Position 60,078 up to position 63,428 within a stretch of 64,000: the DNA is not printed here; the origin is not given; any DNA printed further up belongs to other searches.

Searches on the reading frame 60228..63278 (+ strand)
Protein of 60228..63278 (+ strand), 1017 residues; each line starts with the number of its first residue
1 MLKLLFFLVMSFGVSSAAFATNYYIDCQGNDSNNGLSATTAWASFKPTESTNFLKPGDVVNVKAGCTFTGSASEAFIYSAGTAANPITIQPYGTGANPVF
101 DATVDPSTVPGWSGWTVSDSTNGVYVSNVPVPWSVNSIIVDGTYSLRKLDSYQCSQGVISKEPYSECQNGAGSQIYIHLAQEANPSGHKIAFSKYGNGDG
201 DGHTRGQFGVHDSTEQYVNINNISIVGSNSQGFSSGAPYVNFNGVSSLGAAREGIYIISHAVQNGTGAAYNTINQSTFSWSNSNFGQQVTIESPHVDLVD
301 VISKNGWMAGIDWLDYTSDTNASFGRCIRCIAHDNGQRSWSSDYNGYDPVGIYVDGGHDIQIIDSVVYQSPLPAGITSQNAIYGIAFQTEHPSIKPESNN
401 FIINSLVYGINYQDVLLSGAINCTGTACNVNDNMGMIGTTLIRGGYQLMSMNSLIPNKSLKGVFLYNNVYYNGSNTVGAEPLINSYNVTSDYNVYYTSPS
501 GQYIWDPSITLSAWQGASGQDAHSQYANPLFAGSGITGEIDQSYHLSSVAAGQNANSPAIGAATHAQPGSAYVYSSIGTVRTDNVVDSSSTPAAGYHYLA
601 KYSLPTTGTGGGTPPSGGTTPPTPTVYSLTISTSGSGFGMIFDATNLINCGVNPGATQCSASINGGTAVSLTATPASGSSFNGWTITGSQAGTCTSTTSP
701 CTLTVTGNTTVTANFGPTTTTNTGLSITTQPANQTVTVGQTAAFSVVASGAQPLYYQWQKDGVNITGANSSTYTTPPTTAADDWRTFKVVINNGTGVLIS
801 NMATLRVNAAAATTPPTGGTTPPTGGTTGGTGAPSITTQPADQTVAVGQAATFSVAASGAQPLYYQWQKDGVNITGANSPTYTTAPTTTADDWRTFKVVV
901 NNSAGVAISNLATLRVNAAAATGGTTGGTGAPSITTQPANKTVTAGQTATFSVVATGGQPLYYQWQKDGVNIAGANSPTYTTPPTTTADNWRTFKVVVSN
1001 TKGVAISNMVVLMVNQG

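Call 11: search_protein_families(library=pfam, proteins=[window:60228-63278:+], max_evalue=0.001)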
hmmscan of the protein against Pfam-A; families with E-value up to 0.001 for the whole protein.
window:60228-63278:+ (1017 aa): 4 families
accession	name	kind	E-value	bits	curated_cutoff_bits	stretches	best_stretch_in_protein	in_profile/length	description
PF13927.12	Ig_3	-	5.5e-20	72.1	30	3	932-995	2-73/78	Immunoglobulin domain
PF07679.22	I-set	-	9.3e-18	64.5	23.7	2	834-882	1-49/90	Immunoglobulin I-set domain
PF18998.6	Flg_new_2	-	1.1e-10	41.7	23.6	1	655-716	11-70/73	Divergent InlB B-repeat domain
PF13895.12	Ig_2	-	7.9e-10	39.3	27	0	834-916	2-79/79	Immunoglobulin domain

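Call 80: find_encoding_contigs(protein=window:60228-63278:+, flank=10000, max_places=1)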
Protein window:60228-63278:+ (1017 aa): no gene with exactly this product is on record in the collection.
